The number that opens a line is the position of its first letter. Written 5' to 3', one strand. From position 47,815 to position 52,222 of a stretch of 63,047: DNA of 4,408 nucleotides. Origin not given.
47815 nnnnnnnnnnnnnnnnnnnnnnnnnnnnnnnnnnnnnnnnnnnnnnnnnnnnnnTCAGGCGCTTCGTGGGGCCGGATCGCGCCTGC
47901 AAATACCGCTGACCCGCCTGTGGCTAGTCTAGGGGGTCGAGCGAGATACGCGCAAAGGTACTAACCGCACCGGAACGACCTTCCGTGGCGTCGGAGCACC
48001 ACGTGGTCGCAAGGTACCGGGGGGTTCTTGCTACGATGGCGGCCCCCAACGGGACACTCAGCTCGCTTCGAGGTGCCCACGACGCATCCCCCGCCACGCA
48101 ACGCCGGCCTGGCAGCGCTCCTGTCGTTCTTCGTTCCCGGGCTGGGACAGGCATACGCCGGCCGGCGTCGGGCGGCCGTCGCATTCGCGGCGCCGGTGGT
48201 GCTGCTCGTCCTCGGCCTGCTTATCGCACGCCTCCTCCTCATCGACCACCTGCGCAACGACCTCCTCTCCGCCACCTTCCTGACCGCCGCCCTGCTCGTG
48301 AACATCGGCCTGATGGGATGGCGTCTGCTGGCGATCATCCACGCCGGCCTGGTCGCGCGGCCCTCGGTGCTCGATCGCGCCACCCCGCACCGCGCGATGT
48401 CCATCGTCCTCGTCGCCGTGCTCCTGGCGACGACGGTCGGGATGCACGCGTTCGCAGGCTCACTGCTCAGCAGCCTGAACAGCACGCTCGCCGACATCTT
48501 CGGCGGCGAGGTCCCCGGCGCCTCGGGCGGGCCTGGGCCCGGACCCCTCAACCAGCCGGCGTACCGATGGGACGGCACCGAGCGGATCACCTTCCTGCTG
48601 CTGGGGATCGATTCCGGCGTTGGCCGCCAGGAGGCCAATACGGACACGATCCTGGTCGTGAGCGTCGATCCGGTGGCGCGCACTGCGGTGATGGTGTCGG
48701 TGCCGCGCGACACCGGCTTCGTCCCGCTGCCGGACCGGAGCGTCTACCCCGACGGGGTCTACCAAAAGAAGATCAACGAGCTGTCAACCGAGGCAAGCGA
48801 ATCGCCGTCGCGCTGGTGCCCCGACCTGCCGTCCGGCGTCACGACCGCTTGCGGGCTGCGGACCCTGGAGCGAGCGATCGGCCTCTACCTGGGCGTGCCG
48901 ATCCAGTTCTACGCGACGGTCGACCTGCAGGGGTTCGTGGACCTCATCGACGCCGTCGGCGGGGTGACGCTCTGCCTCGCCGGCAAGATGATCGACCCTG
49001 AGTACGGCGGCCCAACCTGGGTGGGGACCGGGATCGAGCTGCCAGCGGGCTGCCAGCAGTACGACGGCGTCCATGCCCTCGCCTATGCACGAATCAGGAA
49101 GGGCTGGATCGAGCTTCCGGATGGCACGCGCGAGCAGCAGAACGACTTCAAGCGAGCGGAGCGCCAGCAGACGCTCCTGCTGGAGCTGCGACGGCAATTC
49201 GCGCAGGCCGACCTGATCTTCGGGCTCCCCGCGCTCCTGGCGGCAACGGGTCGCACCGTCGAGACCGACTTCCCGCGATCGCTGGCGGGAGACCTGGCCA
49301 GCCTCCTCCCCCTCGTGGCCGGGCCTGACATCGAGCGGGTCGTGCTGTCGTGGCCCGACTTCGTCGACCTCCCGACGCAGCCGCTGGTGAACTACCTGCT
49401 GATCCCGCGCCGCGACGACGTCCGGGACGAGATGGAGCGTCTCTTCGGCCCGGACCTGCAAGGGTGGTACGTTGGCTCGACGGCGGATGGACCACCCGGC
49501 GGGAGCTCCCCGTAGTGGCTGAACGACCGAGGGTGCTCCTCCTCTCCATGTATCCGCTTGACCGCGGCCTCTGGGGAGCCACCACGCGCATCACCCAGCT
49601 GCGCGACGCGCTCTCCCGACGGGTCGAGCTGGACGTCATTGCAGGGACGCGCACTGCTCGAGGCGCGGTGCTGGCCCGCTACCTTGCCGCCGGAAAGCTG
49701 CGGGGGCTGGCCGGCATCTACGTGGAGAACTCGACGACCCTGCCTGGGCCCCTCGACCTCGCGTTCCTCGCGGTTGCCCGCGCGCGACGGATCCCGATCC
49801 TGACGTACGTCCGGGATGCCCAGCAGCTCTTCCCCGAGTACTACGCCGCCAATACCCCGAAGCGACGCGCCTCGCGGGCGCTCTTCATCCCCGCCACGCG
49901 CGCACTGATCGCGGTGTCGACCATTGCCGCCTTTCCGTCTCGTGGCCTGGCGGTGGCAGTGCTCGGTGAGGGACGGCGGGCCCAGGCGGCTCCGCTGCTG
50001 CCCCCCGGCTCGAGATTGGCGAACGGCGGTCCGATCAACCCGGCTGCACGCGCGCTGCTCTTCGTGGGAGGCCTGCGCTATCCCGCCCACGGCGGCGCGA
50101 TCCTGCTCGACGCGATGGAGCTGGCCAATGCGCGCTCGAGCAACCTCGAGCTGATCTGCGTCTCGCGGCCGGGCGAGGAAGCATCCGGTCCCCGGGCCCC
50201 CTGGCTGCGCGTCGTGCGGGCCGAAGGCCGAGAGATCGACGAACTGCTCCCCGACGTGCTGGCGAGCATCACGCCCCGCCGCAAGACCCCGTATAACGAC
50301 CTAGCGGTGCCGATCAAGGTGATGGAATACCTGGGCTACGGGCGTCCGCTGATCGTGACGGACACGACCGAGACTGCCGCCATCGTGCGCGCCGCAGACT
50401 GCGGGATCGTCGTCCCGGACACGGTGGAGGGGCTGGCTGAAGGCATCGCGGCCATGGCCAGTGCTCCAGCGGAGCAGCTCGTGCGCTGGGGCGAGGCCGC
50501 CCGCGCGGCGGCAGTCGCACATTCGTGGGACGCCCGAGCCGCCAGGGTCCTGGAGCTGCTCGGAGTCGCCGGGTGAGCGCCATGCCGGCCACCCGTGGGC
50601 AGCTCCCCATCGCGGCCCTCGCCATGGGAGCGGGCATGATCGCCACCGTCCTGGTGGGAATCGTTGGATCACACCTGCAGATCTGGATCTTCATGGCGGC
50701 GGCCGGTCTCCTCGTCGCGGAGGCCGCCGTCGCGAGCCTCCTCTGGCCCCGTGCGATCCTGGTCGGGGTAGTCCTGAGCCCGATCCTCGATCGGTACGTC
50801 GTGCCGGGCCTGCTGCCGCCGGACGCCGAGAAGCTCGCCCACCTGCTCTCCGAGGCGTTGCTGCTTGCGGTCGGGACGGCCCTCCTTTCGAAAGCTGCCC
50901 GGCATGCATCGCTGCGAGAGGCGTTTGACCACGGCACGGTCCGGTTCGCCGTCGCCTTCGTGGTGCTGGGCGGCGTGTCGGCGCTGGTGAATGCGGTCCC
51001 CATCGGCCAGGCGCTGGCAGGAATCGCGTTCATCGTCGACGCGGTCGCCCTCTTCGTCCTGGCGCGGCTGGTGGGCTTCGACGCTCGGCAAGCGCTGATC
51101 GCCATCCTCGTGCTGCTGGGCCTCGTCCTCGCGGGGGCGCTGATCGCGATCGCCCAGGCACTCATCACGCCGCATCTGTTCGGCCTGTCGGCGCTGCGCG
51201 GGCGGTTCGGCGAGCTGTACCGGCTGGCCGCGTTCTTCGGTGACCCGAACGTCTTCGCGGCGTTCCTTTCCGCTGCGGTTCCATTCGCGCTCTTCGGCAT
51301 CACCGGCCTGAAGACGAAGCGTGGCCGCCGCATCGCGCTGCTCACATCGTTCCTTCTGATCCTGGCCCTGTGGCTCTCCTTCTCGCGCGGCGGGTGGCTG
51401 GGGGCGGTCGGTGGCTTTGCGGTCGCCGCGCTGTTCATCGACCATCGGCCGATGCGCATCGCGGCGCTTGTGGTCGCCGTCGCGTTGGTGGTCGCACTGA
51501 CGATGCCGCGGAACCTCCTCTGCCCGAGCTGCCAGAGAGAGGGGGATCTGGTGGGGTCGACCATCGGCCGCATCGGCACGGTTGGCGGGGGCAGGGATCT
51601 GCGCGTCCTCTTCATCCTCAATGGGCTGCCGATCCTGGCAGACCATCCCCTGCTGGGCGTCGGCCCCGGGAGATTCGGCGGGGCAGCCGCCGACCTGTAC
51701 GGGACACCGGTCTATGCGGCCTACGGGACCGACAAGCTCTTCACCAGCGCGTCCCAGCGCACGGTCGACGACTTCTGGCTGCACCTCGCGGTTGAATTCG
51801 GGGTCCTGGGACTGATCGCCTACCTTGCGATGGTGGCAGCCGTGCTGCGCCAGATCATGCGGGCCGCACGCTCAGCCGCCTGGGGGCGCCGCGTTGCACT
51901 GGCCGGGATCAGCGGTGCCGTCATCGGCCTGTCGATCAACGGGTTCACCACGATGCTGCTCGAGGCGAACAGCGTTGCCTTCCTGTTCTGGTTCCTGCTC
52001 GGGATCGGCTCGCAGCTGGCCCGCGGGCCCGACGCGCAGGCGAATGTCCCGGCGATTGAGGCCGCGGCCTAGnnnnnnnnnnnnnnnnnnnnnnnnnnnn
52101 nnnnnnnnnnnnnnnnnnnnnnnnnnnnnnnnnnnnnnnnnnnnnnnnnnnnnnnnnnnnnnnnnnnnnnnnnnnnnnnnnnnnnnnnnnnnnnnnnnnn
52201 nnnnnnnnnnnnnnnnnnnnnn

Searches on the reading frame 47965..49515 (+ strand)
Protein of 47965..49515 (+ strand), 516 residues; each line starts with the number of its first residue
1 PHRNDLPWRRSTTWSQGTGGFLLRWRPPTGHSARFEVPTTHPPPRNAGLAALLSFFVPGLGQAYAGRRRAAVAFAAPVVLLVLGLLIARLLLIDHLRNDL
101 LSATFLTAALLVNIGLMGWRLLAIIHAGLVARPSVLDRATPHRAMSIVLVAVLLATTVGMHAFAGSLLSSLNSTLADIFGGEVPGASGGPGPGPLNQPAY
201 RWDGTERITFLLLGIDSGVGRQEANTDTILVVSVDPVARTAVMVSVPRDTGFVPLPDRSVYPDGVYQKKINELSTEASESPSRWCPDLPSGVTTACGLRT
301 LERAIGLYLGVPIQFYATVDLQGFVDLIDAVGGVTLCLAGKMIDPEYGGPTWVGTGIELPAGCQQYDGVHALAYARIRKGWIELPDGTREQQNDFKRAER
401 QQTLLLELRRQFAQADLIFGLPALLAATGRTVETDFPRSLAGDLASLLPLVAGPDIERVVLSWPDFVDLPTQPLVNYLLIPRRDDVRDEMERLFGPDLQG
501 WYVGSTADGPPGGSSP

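Call 54: search_protein_families(library=pfam, proteins=[window:47965-49515:+], max_evalue=0.001)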
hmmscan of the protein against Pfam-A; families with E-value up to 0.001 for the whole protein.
window:47965-49515:+ (516 aa): 1 family
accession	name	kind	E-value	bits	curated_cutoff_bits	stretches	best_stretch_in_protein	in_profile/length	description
PF03816.19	LytR_cpsA_psr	-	9e-27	94.5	24.6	1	225-412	1-148/150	LytR_cpsA_psr family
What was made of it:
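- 43803..49515 (.): Two LytR-CpsA-Psr ligase genes (43803-45227 -, 47965-49515 +) with DUF3048 and GGDEF genes between them. These are the likely wall-attachment step. Pfam (call 54).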

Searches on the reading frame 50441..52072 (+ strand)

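Call 54: search_protein_families(library=pfam, proteins=[window:50441-52072:+], max_evalue=0.001)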
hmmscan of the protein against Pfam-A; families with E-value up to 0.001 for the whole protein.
window:50441-52072:+ (543 aa): 1 family
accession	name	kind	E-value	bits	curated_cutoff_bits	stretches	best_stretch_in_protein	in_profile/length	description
PF04932.20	Wzy_C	-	3.3e-12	46.9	31.7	1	302-462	2-149/149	O-Antigen ligase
